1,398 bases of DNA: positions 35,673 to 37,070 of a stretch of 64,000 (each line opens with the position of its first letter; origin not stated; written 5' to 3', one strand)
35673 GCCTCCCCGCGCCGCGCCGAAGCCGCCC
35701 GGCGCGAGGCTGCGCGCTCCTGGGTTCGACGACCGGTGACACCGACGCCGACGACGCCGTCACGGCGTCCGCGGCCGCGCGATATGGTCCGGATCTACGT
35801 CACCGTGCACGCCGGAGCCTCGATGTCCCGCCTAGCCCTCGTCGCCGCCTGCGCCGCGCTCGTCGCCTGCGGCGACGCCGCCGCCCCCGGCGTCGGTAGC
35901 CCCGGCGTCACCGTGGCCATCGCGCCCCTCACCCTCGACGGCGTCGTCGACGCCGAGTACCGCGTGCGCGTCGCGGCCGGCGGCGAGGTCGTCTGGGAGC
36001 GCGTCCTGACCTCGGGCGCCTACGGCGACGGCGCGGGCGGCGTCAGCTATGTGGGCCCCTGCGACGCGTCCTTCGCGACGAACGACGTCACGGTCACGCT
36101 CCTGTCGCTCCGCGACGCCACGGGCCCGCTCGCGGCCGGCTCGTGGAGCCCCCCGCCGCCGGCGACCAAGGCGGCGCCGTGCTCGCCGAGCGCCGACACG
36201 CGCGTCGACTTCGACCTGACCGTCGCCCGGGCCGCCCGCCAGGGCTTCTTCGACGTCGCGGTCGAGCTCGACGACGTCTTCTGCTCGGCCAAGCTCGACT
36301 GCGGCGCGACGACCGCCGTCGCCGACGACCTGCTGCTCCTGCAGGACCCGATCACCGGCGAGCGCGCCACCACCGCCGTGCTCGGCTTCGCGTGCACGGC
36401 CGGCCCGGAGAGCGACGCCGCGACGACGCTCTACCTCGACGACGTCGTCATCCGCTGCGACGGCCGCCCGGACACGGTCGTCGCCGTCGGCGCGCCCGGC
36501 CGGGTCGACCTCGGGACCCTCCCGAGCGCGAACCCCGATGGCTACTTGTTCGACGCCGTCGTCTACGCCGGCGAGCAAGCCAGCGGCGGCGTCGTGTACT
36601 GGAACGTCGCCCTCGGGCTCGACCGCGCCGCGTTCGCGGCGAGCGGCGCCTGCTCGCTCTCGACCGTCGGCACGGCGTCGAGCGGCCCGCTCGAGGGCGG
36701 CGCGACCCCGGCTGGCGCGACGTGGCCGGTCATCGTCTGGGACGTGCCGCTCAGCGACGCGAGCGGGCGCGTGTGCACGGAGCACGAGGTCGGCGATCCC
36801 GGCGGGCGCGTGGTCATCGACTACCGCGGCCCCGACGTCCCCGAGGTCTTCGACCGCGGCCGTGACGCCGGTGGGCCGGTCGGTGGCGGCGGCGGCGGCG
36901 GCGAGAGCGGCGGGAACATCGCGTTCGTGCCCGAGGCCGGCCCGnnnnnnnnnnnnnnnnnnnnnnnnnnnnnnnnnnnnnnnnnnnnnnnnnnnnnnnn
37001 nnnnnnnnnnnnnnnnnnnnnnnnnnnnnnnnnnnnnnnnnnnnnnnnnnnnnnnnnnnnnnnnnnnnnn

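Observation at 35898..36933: Paralogous Cys-containing N-terminal domain shared by two large lipoproteins (second copy 55229..56254)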

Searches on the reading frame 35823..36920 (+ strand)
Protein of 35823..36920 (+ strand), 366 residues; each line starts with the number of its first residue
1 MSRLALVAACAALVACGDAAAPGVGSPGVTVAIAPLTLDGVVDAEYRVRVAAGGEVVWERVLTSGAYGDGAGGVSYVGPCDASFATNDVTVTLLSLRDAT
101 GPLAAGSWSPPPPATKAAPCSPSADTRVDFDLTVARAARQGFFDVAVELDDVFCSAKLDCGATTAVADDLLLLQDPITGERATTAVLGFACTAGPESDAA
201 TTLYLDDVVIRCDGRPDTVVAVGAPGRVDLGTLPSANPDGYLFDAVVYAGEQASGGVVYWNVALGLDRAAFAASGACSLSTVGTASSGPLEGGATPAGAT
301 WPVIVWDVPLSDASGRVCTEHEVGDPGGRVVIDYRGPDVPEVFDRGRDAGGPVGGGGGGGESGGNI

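Call 7: find_homologous_proteins(query=window:35874-36860:+)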
Query window:35874-36860:+ (329 aa): 189 proteins with E <= 0.001 among 8000 candidates; the best 120 are listed.
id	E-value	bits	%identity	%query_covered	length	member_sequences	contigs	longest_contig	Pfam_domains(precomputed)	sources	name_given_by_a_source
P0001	3.7e-102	360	60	94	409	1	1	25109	-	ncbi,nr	ncbi:MAG: hypothetical protein EP329_23905 [Deltaproteobacteria bacterium]|nr:MAG: hypothetical prot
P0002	5.3e-95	337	58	93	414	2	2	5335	-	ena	-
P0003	2.0e-85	305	52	94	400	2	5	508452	-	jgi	-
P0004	1.1e-79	286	49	91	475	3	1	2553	-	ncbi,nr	ncbi:MAG TPA: hypothetical protein PK095_21480, partial [Myxococcota bacterium]|nr:hypothetical prot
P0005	2.2e-76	276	47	96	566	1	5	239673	-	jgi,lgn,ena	-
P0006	2.4e-74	269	50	94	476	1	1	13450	PF23301.2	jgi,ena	jgi:hypothetical protein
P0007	6.2e-73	264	49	94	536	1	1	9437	PF23301.2,PF12947.14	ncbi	ncbi:MAG: hypothetical protein EP329_13675, partial [Deltaproteobacteria bacterium]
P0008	7.7e-71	257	45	96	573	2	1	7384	-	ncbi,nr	ncbi:MAG TPA: hypothetical protein PK095_07985 [Myxococcota bacterium]|nr:hypothetical protein [Myxo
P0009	9.9e-68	247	47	97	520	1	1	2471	-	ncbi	-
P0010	5.6e-67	245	45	94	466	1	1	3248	PF07974.20,PF25024.1,PF23301.2,PF23106.2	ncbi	-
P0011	6.0e-66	241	47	90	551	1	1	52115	-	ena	-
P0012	2.2e-64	236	45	96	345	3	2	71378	-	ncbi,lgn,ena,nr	ncbi:MAG: hypothetical protein CVU56_17920 [Deltaproteobacteria bacterium HGW-Deltaproteobacteria-14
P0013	3.4e-64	236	47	94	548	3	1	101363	PF01410.24,PF00147.24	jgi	-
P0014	6.0e-64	235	46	91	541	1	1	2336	-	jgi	-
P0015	1.1e-63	234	45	93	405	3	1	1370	-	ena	-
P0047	8.0e-54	201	46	96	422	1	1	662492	-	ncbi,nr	ncbi:MAG: hypothetical protein H6745_23505 [Deltaproteobacteria bacterium]|nr:hypothetical protein [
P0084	4.5e-46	176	41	95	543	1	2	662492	-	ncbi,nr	ncbi:MAG: hypothetical protein KC635_15420 [Myxococcales bacterium]|nr:hypothetical protein [Myxococ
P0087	6.4e-46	175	37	100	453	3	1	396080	-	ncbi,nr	ncbi:MAG: hypothetical protein H6745_29965 [Deltaproteobacteria bacterium]|nr:hypothetical protein [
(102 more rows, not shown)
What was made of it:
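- On Any curated family (Pfam-A, NCBIfam, PHROGs, PADLOC): Precomputed Pfam is '-' for most homologues (call 7).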

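Call 13: search_solved_structures(query=A2, max_evalue=10)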
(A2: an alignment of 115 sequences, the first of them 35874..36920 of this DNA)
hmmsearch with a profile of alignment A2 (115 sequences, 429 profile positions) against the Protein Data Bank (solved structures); distinct sequences matched with E-value up to 10: 0.
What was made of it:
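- Tried and rejected: 0 hits at E<=10 (call 13).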

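Call 18: predict_structure(alignment_id=A2)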
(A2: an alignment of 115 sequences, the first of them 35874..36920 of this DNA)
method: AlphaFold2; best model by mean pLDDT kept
length: 349 residues; sequences in the alignment: 115
mean_pLDDT: 89.2   pTM: 0.84
mean pLDDT of the five models: 89.2, 88.4, 88.2, 88.0, 87.7
residues with pLDDT >= 90: 259; 70-90: 56; 50-70: 18; < 50: 16
segments of 3 or more residues with pLDDT < 50: 1-3, 338-349
pLDDT, mean of each block of 10 residues (from residue 1): 57 83 92 97 97 93 96 97 93 94 93 89 56 79 94 97 98 89 92 96 93 91 96 89 97 94 97 94 95 94 93 93 95 71 41
secondary structure, 60 per line:
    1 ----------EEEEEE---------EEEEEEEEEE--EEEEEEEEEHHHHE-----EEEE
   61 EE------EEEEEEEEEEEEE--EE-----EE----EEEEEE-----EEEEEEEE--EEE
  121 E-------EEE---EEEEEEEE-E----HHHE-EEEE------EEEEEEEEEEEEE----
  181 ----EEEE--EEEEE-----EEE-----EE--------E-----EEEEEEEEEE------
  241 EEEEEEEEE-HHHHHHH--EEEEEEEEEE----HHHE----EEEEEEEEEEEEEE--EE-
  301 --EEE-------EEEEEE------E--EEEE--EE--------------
elements in order: E11-16 E26-35 E38-46 H47-50 E57-62 E69-81 E97-102 E108-115 E118-121 E129-131 E135-142 E154-157 E164-176 E185-188 E191-195 E201-203 E225-234 E241-249 H251-257 E260-269 E282-295 E303-305 E313-318 E328-331
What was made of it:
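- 35895..36854 (+): A N-domain (residues 25-344) with eight invariant Cys. AF2 model: pLDDT 89.2, pTM 0.84, all-beta (call 18).
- The AF2 model has pLDDT 89 and pTM 0.84, so it behaves as one rigid unit (call 18). A confident fold prediction (call 18).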

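Call 26: search_protein_representatives(alignment_id=A2)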
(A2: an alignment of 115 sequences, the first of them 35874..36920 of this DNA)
Query: 115 sequences, 429 profile positions. Proteins with E-value up to 0.001 (for the whole library): 1283; up to 1e-10: 1169; up to 1e-30: 946. The best 150 are listed.
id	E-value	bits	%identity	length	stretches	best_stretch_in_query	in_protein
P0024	1.1e-147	509.0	-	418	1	8-413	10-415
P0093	1.0e-145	502.4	-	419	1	10-413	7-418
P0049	2.4e-144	497.9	-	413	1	9-413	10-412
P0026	1.2e-143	495.6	-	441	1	3-413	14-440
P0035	2.3e-143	494.7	-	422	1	14-410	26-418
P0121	3.6e-143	494.0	-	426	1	12-414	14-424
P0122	7.6e-143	493.0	-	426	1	10-414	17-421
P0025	4.4e-141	487.2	-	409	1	9-413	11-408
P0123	1.3e-140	485.6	-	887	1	3-408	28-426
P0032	4.8e-139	480.4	-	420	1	8-414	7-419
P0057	7.2e-139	479.9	-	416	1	9-413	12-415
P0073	1.7e-138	478.7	-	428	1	12-413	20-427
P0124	2.0e-138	478.4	-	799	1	10-419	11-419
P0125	3.4e-138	477.6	-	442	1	3-413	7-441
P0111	8.6e-138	476.3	-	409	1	11-411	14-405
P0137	1.7e-132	458.9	-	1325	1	7-415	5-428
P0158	2.5e-125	435.3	-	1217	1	9-387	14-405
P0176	3.3e-123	428.2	-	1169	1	9-367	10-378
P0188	6.2e-122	424.1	-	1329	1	3-340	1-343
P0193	2.1e-121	422.3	-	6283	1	10-375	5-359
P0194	3.0e-121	421.8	-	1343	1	9-376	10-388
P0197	7.3e-121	420.5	-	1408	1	14-354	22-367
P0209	4.8e-120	417.8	-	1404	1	5-352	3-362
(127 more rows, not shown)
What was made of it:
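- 1283 clusters at 50% identity match the profile, 946 of them at E<=1e-30, in proteins of 345-6283 aa (call 26). Proteins of up to 6283 aa with adhesin repeats are typical of the cell surface (call 26). More than 1000 homologous clusters (call 26).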

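Call 27: fold_search(model_id=the predicted structure, library=pdb)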
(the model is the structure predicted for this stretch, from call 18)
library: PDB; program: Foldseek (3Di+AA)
matches with E <= 10: 1823; with E <= 0.001: 0
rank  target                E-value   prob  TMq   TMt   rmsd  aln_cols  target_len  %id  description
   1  8p6h_L                3.5e-03  0.60  0.16  0.23  17.3       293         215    8  Bovine naive ultralong antibody AbBLV5B8* collected at 100K (released 2024-07-10)
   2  4x8g                  3.5e-03  0.20  0.16  0.11  22.3       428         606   10  Crystal structure of human peptidylarginine deiminase type4 (PAD4) in complex with GSK199 (released 2015-01-28)
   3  9b98                  3.7e-03  0.38  0.17  0.12  16.5       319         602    9  Crystal structure of the human PAD2 protein bound to small molecule (released 2024-10-09)
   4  8tfr_B                4.1e-03  0.66  0.17  0.25  17.7       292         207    9  Apo Fab from C10-S66K antibody (released 2023-08-16)
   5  5a2f                  4.5e-03  0.44  0.15  0.21  18.6       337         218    9  Two membrane distal IgSF domains of CD166 (released 2015-07-22)
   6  1wd8                  4.5e-03  0.44  0.16  0.12  16.6       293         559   12  Calcium free form of human peptidylarginine deiminase type4 (PAD4) (released 2004-07-13)
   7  9nkz_L                5.6e-03  0.63  0.16  0.23  17.2       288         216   11  Crystal structure of Fab MAM01 in complex with NANP6 peptide from circumsporozoite protein (released 2026-03-04)
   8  7dk0_B                5.9e-03  0.57  0.17  0.25  17.4       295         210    9  Crystal structure of SARS-CoV-2 Spike RBD in complex with MW05 Fab (released 2021-06-09)
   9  6ru5_A                6.5e-03  0.20  0.16  0.10  24.8       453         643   10  human complement C3 in complex with the hC3Nb1 nanobody (released 2019-08-21)
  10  8fbw_B                7.6e-03  0.51  0.16  0.22  17.7       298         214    8  Crystal structure of SIV-1 V2 antibody NCI05 in complex with a V2 peptide (released 2023-01-18)
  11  6yoa_B                8.8e-03  1.00  0.19  0.43   5.7       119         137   13  Lig v 1 structure and the inflammatory response to the Ole e 1 protein family (released 2020-05-13)
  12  7m42_C                9.8e-03  0.44  0.17  0.25  16.9       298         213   10  Complex of SARS-CoV-2 receptor binding domain with the Fab fragments of neutralizing antibodies REGN10985 and REGN1098 (released 2021-07-28)
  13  3f84_A                1.0e-02  0.23  0.16  0.17  23.1       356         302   12  Structure of fusion complex of major pilin CfaB and major pilin CfaB of CFA/I pilus from ETEC E. coli (released 2009-08-11)
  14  9hv2_L                1.1e-02  0.35  0.15  0.22  18.0       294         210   10  Crystal structure of tri-specific FMDV mAb-34 Fab (released 2026-01-14)
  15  4yny_B                1.1e-02  0.33  0.15  0.22  17.5       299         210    6  Crystal structure of monoclonal anti-human podoplanin antibody NZ-1 (released 2016-03-02)
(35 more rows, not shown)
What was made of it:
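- Tried and rejected: Foldseek against the PDB found nothing significant (call 27).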

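Call 29: find_related_loci(query=A2, collection=genome_contigs, flank=8000)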
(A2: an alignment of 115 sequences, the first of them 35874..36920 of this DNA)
Query A2 (349 aa) in genome_contigs; peptide patterns used: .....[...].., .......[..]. (x = any residue, [..] = any of these).
503 stretches matched a pattern; 359 encode a relative of the query (tblastn E <= 1e-3); the best 80 are kept; 80 distinct loci.
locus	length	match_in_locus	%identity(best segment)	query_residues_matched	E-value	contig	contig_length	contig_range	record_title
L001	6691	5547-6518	61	12-336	3e-106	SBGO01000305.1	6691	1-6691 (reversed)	MAG: Deltaproteobacteria bacterium isolate M1802 scaffold_1870_1, whole genome shotgun sequence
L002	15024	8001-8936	59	4-311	4e-97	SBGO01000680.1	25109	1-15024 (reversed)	MAG: Deltaproteobacteria bacterium isolate M1802 scaffold_275_1, whole genome shotgun sequence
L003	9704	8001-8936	52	10-315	4e-86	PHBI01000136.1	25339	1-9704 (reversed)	MAG: Deltaproteobacteria bacterium HGW-Deltaproteobacteria-14 08E140C01_z5_2013_Ig3399_v2_scaffold_2095, whole genome sh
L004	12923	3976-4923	53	12-326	3e-84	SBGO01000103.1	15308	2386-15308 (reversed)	MAG: Deltaproteobacteria bacterium isolate M1802 scaffold_630_1, whole genome shotgun sequence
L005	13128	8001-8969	49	1-319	8e-84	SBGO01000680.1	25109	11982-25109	MAG: Deltaproteobacteria bacterium isolate M1802 scaffold_275_1, whole genome shotgun sequence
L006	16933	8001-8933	52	12-319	6e-82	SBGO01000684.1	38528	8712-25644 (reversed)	MAG: Deltaproteobacteria bacterium isolate M1802 scaffold_149_1, whole genome shotgun sequence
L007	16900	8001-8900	50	12-307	2e-81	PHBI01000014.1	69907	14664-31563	MAG: Deltaproteobacteria bacterium HGW-Deltaproteobacteria-14 08E140C01_z5_2013_Ig3399_v2_scaffold_515, whole genome sho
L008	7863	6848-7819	50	12-324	9e-81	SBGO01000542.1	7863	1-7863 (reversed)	MAG: Deltaproteobacteria bacterium isolate M1802 scaffold_1519_1, whole genome shotgun sequence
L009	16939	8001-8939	48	12-319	4e-80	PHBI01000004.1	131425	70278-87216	MAG: Deltaproteobacteria bacterium HGW-Deltaproteobacteria-14 08E140C01_z5_2013_Ig3399_v2_scaffold_245, whole genome sho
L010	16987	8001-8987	52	2-319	3e-79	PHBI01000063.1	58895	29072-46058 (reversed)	MAG: Deltaproteobacteria bacterium HGW-Deltaproteobacteria-14 08E140C01_z5_2013_Ig3399_v2_scaffold_1148, whole genome sh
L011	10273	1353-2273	49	12-319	3e-79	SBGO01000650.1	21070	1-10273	MAG: Deltaproteobacteria bacterium isolate M1802 scaffold_362_1, whole genome shotgun sequence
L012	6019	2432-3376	50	8-319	3e-79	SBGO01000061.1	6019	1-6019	MAG: Deltaproteobacteria bacterium isolate M1802 scaffold_2156_1, whole genome shotgun sequence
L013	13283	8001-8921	49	12-319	7e-79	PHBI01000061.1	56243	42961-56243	MAG: Deltaproteobacteria bacterium HGW-Deltaproteobacteria-14 08E140C01_z5_2013_Ig3399_v2_scaffold_1055, whole genome sh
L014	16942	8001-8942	49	12-319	7e-78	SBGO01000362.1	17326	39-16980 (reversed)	MAG: Deltaproteobacteria bacterium isolate M1802 scaffold_511_1, whole genome shotgun sequence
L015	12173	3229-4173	50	12-319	3e-78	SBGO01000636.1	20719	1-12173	MAG: Deltaproteobacteria bacterium isolate M1802 scaffold_374_1, whole genome shotgun sequence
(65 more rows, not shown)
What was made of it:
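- Dozens of paralogs per genome is unusual for a housekeeping envelope factor (call 29).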

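Call 36: search_protein_families(library=pfam, alignment_id=A3, max_evalue=0.001)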
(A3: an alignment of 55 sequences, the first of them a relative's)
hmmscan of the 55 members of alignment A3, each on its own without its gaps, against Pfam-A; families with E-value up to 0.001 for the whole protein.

A. member 1, P0123 (887 aa): 0 families

B. families by the number of members that match (of 55 scanned): 31 families (the first 25 are shown)
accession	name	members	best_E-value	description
PF00147.23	Fibrinogen_C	16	4.4e-15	Fibrinogen beta and gamma chains, C-terminal globular domain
PF01410.23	COLFI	6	1.6e-17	Fibrillar collagen C-terminal domain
PF01833.30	TIG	4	5.6e-27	IPT/TIG domain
PF07645.21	EGF_CA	3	1.6e-25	Calcium-binding EGF domain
PF13385.13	Laminin_G_3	3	9.7e-25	Concanavalin A-like lectin/glucanases superfamily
PF00041.27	fn3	3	8e-06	Fibronectin type III domain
PF25390.1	WD40_RLD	2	8.5e-43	RCC1-like domain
PF12947.13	EGF_3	2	5.7e-42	EGF domain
PF00526.23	Dicty_CTDC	2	5.2e-35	Dictyostelium (slime mold) repeat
PF00415.24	RCC1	2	2.8e-30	Regulator of chromosome condensation (RCC1) repeat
PF13540.12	RCC1_2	2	2.4e-20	Regulator of chromosome condensation (RCC1) repeat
PF03781.23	FGE-sulfatase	1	4.9e-33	Sulfatase-modifying factor enzyme 1-like domain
PF12662.13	cEGF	1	2.9e-24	Complement Clr-like EGF-like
PF07591.16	PT-HINT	1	1.2e-19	Pretoxin HINT domain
PF11617.13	Cu-binding_MopE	1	5.2e-18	Putative metal-binding motif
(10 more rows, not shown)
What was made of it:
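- Closest known: SitA polymorphic lipoprotein toxins of Myxococcus. Different: C-termini here are mostly binding or adhesin modules rather than nucleases (call 36).
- The architecture and size match, in the same phylum: a lipoprotein signal, a conserved N-terminal domain of about 330 aa, then modular variable C-termini with many copies per genome (calls 26, 29, 36). Most carry lectin or adhesin-type modules (call 36). Fibrinogen-like, collagen-C, laminin-G, EGF-Ca, TIG and phage GP38-type modules make little sense in the periplasm (call 36).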
